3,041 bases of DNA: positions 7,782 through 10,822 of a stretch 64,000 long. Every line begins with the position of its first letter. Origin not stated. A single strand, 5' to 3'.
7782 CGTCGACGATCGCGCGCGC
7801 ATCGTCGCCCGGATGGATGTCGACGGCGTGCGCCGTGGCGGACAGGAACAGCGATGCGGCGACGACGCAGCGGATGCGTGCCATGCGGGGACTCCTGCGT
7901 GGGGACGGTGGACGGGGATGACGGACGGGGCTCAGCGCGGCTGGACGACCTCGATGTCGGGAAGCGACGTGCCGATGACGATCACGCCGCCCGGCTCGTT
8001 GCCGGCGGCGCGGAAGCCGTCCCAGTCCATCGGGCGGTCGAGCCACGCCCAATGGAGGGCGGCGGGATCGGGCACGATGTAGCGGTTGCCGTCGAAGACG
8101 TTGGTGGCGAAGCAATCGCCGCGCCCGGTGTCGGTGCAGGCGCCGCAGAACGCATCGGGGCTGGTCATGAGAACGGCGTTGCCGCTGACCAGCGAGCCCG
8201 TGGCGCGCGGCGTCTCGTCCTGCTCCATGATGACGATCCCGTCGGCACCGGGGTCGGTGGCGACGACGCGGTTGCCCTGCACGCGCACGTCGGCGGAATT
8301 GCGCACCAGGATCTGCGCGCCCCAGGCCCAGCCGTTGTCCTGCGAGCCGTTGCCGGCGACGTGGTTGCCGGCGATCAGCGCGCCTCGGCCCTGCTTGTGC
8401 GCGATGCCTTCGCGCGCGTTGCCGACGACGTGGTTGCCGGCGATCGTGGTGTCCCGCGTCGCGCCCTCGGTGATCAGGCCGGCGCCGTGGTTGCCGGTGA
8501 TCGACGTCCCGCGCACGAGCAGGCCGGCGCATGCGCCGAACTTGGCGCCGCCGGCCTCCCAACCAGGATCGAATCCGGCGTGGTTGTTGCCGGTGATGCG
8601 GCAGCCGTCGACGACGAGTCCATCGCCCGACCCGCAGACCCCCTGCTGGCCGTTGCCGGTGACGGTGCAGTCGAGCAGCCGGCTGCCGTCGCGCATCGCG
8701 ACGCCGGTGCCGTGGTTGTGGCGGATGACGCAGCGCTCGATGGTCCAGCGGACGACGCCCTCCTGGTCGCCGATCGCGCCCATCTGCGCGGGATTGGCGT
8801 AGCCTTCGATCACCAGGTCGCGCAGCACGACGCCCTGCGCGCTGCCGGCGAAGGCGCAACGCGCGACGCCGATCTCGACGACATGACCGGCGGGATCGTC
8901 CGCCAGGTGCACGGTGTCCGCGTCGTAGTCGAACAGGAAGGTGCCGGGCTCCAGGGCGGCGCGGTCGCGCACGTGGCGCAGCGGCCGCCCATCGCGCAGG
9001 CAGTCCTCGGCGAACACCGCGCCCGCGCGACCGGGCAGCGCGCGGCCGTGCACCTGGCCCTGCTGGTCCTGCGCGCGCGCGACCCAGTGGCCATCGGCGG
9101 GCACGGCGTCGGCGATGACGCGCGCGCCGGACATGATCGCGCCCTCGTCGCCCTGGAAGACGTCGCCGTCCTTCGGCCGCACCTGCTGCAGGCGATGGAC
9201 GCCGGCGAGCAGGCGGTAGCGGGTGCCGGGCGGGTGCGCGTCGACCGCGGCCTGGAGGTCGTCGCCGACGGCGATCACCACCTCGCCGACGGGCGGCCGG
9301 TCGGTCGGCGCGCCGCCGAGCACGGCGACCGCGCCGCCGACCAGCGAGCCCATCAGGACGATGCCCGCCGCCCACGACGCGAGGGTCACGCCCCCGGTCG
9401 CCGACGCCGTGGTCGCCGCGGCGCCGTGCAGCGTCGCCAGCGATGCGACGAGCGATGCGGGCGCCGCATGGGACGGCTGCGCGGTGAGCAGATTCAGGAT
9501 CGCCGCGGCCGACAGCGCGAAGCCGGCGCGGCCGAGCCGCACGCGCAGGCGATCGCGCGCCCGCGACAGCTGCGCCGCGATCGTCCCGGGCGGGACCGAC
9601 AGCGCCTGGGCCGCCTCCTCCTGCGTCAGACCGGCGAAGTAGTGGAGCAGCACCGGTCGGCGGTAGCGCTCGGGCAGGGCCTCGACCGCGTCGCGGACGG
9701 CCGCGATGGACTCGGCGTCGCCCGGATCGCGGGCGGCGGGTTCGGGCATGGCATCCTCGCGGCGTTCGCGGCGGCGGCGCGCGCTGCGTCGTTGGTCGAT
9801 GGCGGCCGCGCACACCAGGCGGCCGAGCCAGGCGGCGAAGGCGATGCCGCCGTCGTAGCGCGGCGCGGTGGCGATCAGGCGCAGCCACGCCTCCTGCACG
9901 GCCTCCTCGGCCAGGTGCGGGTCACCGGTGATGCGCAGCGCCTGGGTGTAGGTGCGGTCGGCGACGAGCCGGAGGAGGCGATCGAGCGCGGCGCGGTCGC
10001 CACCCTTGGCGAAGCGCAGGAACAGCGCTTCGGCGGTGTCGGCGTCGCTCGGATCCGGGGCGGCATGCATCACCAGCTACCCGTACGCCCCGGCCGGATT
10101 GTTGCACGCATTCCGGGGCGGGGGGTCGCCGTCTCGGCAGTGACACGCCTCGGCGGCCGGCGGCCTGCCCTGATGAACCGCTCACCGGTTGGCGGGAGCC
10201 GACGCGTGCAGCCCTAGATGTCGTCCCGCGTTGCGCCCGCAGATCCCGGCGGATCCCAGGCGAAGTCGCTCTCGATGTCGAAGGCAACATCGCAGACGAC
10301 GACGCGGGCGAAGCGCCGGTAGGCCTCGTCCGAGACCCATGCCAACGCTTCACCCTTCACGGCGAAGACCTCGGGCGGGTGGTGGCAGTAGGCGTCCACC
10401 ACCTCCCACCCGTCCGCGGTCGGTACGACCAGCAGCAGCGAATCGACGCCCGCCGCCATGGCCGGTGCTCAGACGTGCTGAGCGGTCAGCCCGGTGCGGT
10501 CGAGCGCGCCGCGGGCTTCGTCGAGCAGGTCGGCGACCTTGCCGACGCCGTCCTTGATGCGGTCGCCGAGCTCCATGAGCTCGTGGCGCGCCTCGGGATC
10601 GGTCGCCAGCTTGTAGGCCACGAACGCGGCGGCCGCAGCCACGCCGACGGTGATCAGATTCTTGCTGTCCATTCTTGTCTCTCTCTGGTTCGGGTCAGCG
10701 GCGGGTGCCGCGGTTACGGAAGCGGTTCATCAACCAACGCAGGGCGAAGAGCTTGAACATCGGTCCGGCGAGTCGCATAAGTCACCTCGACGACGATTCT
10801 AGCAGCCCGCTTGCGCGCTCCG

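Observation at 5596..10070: ECF sigma factor covalently tethered through a TM helix to a beta-helix domain paralogous to the secreted protein encoded next door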

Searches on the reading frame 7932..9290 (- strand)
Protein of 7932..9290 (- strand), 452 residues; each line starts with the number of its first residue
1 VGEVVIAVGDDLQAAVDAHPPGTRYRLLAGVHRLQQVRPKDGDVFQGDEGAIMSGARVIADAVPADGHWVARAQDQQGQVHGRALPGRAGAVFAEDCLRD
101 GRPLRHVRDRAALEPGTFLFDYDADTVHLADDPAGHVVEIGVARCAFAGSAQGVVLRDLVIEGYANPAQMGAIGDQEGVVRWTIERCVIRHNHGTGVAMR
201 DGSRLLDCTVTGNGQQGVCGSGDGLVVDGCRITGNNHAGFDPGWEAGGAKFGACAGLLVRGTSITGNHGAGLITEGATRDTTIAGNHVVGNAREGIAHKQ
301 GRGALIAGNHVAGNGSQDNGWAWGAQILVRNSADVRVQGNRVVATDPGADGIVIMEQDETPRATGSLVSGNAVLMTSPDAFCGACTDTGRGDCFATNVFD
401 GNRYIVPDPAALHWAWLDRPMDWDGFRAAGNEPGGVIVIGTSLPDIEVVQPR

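Call 16: find_related_loci(query=A1, collection=genome_contigs, flank=8000)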
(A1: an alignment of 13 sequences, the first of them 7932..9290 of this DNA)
Query A1 (452 aa) in genome_contigs; peptide patterns used: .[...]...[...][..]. (x = any residue, [..] = any of these).
145 stretches matched a pattern; 48 encode a relative of the query (tblastn E <= 1e-3); 47 distinct loci.
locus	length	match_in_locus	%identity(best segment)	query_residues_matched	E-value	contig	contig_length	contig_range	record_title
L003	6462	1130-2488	43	3-451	1e-97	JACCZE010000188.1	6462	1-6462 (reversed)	MAG: Planctomycetota bacterium isolate MGR_bin222 SD2897-2912_k127_4795850, whole genome shotgun sequence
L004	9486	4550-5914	41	4-435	6e-96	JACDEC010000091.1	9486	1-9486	MAG: Planctomycetota bacterium isolate MGR_bin350 SD2902_NODE_1316_length_9486_cov_1.037397, whole genome shotgun sequen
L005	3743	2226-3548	41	4-437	6e-90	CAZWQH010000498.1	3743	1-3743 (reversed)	MAG TPA_asm: uncultured Sandaracinaceae bacterium isolate SRP287051_co1_151 genome assembly, contig: NODE_28886_length_3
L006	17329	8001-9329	40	4-440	3e-89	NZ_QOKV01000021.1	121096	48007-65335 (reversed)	Azospirillum brasilense strain ATCC 49958 NODE_21_length_121096_cov_61.783639, whole genome shotgun sequence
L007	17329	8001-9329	40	4-440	3e-89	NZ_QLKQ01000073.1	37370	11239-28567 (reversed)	Azospirillum brasilense strain HAMBI_3172 CKLFCLNC_73, whole genome shotgun sequence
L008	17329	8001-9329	40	4-440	4e-87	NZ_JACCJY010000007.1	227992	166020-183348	Azospirillum tabaci strain W712 Scaffold7_1, whole genome shotgun sequence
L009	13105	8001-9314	40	9-440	1e-86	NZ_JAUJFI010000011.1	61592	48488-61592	Azospirillum isscasi strain C340-1 c340-01_scaffold11, whole genome shotgun sequence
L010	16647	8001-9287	39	4-428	2e-85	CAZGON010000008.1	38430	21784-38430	MAG TPA_asm: uncultured Candidatus Competibacteraceae bacterium isolate SRP063590_co1_70 genome assembly, contig: NODE_9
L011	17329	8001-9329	39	4-440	5e-85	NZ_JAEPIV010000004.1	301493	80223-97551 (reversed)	Azospirillum aestuarii strain YIM DDC1 Scaffold4, whole genome shotgun sequence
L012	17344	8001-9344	38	1-437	8e-85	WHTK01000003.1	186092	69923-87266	MAG: Dehalococcoidia bacterium isolate Dino_bin34 NODE_44_length_186092_cov_2.75187, whole genome shotgun sequence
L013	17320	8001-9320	39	4-437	4e-86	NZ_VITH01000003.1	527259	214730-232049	Azospirillum brasilense strain BR 11650 Ga0314197_103, whole genome shotgun sequence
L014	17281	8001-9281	39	6-426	5e-80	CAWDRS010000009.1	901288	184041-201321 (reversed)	MAG: uncultured Acidobacteriota bacterium isolate MFD04850.bin.2.282 genome assembly, contig: contig_2842, whole genome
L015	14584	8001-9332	39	4-436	7e-80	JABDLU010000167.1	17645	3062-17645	MAG: Acidimicrobiia bacterium isolate SS_bin_83 k127_3830566, whole genome shotgun sequence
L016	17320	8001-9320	39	9-438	3e-79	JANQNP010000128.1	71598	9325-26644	MAG: Dehalococcoidia bacterium isolate IP29b_bin.101 k99_1471590, whole genome shotgun sequence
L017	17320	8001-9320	39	4-435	5e-90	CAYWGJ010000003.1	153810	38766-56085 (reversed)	MAG TPA_asm: uncultured Anaerolineaceae bacterium isolate SRP141376_co5_394 genome assembly, contig: NODE_151_length_153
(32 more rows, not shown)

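Call 19: search_solved_structures(query=A1, max_evalue=1)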
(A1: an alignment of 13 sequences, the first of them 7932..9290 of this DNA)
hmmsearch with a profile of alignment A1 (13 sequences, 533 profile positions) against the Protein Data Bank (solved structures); distinct sequences matched with E-value up to 1: 5.
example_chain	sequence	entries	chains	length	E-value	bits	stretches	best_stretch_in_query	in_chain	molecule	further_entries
3vst_A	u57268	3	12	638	1.7e-06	30.1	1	277-384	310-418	Xylosidase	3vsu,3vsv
5mqp_A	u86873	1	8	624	0.42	12.3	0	293-371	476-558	Glycoside hydrolase BT_1002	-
9sim_A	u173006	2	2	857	0.57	11.9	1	272-366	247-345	Tail spike protein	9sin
4nk8_A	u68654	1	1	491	0.94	11.1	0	331-418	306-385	Poly(beta-D-mannuronate) C5 epimerase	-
4ozy_A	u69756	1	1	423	0.96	11.1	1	331-419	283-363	Poly(beta-D-mannuronate) C5 epimerase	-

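Call 27: predict_structure(alignment_id=A1)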
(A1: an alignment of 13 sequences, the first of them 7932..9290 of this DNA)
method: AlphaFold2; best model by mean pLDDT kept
length: 452 residues; sequences in the alignment: 13
mean_pLDDT: 91.9   pTM: 0.91
mean pLDDT of the five models: 91.9, 91.6, 90.9, 90.3, 90.1
residues with pLDDT >= 90: 346; 70-90: 93; 50-70: 7; < 50: 6
segments of 3 or more residues with pLDDT < 50: 447-452
pLDDT, mean of each block of 10 residues (from residue 1): 91 98 98 96 98 94 93 80 84 88 90 94 92 93 95 98 92 96 98 96 99 96 98 95 90 97 96 95 98 94 97 83 89 97 88 91 93 90 86 89 92 89 92 92 60 35
secondary structure, 60 per line:
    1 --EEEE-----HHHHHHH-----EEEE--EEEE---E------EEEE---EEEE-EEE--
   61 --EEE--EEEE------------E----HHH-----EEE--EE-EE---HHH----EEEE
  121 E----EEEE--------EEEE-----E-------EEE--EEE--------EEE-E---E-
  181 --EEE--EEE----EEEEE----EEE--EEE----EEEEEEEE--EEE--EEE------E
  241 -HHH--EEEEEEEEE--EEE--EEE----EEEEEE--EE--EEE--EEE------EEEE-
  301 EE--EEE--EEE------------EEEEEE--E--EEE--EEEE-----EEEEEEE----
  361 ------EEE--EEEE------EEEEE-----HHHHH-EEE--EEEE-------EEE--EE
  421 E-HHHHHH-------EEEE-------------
elements in order: E3-6 H12-18 E24-27 E30-33 E44-47 E51-54 E56-58 E63-65 E68-71 E97-99 E117-121 E126-129 E138-141 E155-157 E160-162 E171-173 E183-185 E188-190 E195-199 E204-206 E209-211 E216-223 E226-228 E231-233 E247-255 E258-260 E263-265 E270-275 E282-284 E287-289 E296-299 E305-307 E310-312 E325-330 E336-338 E341-344 E350-356 E367-369 E372-375 E382-386 H392-396 E398-400 E403-406 E414-416 E419-421 H423-428 E436-439

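Call 31: fold_search(model_id=the predicted structure, library=pdb)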
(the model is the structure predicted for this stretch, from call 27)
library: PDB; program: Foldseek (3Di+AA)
matches with E <= 10: 472; with E <= 0.001: 95
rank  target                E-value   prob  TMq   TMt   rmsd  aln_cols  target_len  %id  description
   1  3vst_A                2.9e-12  1.00  0.69  0.50   5.0       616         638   12  The complex structure of XylC with Tris (released 2013-02-27)
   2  5mqp_E                1.5e-08  1.00  0.44  0.35  11.6       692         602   10  Glycoside hydrolase BT_1002 (released 2017-04-05)
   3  5mqp_B                3.1e-08  1.00  0.53  0.41   9.2       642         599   11  Glycoside hydrolase BT_1002 (released 2017-04-05)
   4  5mqp_C                6.6e-08  1.00  0.34  0.27  14.2       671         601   12  Glycoside hydrolase BT_1002 (released 2017-04-05)
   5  5lw3                  9.1e-08  1.00  0.52  0.60   7.0       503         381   15  Azotobacter vinelandii Mannuronan C-5 epimerase AlgE6 A-module (released 2017-10-25)
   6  5mqp_A                1.1e-07  1.00  0.42  0.33  11.2       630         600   11  Glycoside hydrolase BT_1002 (released 2017-04-05)
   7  2pyg_A                1.7e-07  1.00  0.53  0.63   5.5       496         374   15  Azotobacter vinelandii Mannuronan C-5 epimerase AlgE4 A-module (released 2008-05-27)
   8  2pyg_B                2.2e-07  1.00  0.43  0.50   9.4       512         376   14  Azotobacter vinelandii Mannuronan C-5 epimerase AlgE4 A-module (released 2008-05-27)
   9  7jwf_B                5.1e-07  1.00  0.24  0.21  15.6       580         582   10  Crystal structure of PdGH110B D344N in complex with alpha-(1,3)-galactobiose (released 2020-11-04)
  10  8ja4                  5.3e-07  1.00  0.47  0.45   7.8       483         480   15  Structure of the alginate epimerase/lyase (released 2024-05-08)
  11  7jwf_A                6.4e-07  1.00  0.21  0.17  16.7       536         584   11  Crystal structure of PdGH110B D344N in complex with alpha-(1,3)-galactobiose (released 2020-11-04)
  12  9beh_A                9.2e-07  1.00  0.26  0.22  15.4       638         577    9  Structure of GH110A in complex with galactose-6-sulfate (released 2025-08-27)
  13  7w1c_A                1.1e-06  1.00  0.29  0.22  15.9       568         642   11  Crystal structure of Klebsiella pneumoniae K1 capsule-specific polysaccharide lyase in a P1 crystal form (released 2022-05-18)
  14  9bev_A                1.5e-06  1.00  0.37  0.30  13.7       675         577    6  Structure of GH110A in complex with a lambda-carrageenan oligosaccharide (released 2025-08-27)
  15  9beu_B                1.5e-06  1.00  0.21  0.18  15.6       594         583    9  Structure of GH110B in complex with a lambda-carrageenan oligosaccharide (released 2025-08-27)
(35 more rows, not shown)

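Call 32: search_solved_structures(query=A1, max_evalue=0.001, show_alignments=1)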
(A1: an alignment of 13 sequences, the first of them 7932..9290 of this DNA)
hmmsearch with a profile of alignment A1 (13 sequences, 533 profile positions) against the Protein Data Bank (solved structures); distinct sequences matched with E-value up to 0.001: 1.
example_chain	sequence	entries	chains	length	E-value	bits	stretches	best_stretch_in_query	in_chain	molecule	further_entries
3vst_A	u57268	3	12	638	1.7e-06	30.1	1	277-384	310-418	Xylosidase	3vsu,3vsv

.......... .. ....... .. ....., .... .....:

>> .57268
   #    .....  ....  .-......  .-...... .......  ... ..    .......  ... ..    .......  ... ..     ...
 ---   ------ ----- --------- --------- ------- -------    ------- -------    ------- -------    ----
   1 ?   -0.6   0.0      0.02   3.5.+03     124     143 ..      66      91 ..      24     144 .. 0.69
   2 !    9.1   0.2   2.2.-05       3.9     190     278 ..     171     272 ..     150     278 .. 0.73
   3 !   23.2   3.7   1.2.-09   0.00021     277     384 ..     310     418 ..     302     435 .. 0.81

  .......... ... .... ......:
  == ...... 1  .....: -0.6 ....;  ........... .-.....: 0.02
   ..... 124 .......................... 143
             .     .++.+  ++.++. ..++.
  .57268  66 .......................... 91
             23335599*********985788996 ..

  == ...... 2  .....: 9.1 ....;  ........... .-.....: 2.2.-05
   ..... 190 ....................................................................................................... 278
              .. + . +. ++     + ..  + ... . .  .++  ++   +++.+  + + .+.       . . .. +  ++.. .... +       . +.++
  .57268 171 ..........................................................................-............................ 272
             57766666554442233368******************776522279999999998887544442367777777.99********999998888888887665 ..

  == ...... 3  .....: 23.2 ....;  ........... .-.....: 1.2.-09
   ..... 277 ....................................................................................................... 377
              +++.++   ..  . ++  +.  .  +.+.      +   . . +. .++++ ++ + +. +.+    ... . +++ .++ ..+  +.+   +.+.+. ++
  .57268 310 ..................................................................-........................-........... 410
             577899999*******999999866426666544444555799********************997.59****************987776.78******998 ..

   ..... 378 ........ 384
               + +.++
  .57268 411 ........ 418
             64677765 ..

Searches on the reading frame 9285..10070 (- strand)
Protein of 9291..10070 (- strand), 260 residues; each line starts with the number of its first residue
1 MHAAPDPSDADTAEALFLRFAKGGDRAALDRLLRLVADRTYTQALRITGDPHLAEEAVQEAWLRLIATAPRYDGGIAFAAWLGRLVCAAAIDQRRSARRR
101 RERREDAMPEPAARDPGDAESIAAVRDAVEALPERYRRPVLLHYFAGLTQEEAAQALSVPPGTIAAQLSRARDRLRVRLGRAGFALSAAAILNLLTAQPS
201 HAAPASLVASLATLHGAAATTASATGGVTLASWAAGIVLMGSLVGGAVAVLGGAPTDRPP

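Call 67: find_homologous_proteins(query=window:9291-10070:-, max_evalue=1e-8)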
Query seq(260 aa) (260 aa): 32 proteins with E <= 1e-8 among 8000 candidates.
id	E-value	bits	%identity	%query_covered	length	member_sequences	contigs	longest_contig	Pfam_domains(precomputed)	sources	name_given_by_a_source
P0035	1.7e-101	357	74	94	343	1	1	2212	PF07638.18,PF04545.23,PF04542.21,PF08281.19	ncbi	-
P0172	4.3e-48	182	48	78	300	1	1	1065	PF04545.23,PF04542.21,PF08281.19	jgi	jgi:RNA polymerase sigma-70 factor (ECF subfamily)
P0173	1.2e-16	79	32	93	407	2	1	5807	PF04545.23,PF04542.21,PF08281.19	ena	-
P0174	1.6e-16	79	44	52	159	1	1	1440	PF04545.23,PF04542.21,PF08281.19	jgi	jgi:RNA polymerase sigma-70 factor (ECF subfamily)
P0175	4.0e-16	77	56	23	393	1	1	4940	PF04545.23,PF04542.21,PF08281.19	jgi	-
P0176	6.1e-16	77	35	64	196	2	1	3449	PF04545.23,PF04542.21,PF08281.19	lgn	-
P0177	3.1e-14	71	32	72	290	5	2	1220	PF04545.23,PF04542.21,PF08281.19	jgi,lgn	-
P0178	1.2e-12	66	44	70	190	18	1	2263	PF04545.23,PF04542.21,PF08281.19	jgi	-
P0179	1.4e-12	66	36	66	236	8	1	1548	PF04545.23,PF04542.21,PF08281.19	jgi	jgi:RNA polymerase sigma factor (sigma-70 family)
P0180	2.4e-12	65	42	56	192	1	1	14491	PF07638.18,PF04545.23,PF04542.21,PF08281.19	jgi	jgi:RNA polymerase sigma-70 factor (ECF subfamily)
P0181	7.9e-12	63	27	93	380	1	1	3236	PF04545.23,PF04542.21,PF08281.19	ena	-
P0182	8.5e-12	63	35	61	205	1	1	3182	PF07638.18,PF04545.23,PF04542.21,PF08281.19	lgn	-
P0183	9.3e-12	63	40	45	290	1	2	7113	PF04545.23,PF04542.21,PF08281.19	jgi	jgi:RNA polymerase sigma-70 factor, ECF subfamily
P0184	2.0e-11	62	33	64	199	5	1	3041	PF04545.23,PF04542.21,PF08281.19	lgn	-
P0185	5.0e-11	61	36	69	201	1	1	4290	PF07638.18,PF04545.23,PF04542.21,PF08281.19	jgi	jgi:RNA polymerase sigma-70 factor (ECF subfamily)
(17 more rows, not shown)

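Call 73: predict_structure(alignment_id=A4)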
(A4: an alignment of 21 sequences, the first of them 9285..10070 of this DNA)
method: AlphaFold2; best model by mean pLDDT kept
length: 262 residues; sequences in the alignment: 21
mean_pLDDT: 79.2   pTM: 0.48
mean pLDDT of the five models: 79.2, 76.9, 76.3, 76.1, 73.8
residues with pLDDT >= 90: 150; 70-90: 28; 50-70: 30; < 50: 54
segments of 3 or more residues with pLDDT < 50: 199-204, 215-255, 257-259
pLDDT, mean of each block of 10 residues (from residue 1): 68 96 97 97 98 98 98 96 98 97 88 73 92 97 91 95 97 94 76 60 51 49 40 40 38 45 44
secondary structure, 60 per line:
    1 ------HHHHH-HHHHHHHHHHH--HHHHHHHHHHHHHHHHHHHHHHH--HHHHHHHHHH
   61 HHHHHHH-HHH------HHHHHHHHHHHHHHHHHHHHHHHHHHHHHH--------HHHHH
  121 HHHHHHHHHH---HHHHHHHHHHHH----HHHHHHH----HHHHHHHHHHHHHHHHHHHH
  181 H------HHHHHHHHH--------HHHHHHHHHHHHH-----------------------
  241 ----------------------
elements in order: H7-11 H13-23 H26-48 H51-67 H78-107 H116-130 H134-145 H150-156 H161-181 H188-196 H205-217

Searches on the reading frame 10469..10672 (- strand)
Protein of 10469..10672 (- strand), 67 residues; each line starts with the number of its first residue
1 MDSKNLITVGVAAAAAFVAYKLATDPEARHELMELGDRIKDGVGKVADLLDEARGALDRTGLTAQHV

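Call 43: search_protein_families(library=pfam, proteins=[window:10469-10672:-], max_evalue=0.1)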
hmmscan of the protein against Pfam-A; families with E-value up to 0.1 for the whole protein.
window:10469-10672:- (67 aa): 1 family
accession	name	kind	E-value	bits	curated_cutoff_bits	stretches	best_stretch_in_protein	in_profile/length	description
PF06522.17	B12D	-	0.04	13.7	21.5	1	7-29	13-35/54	NADH-ubiquinone reductase complex 1 MLRQ subunit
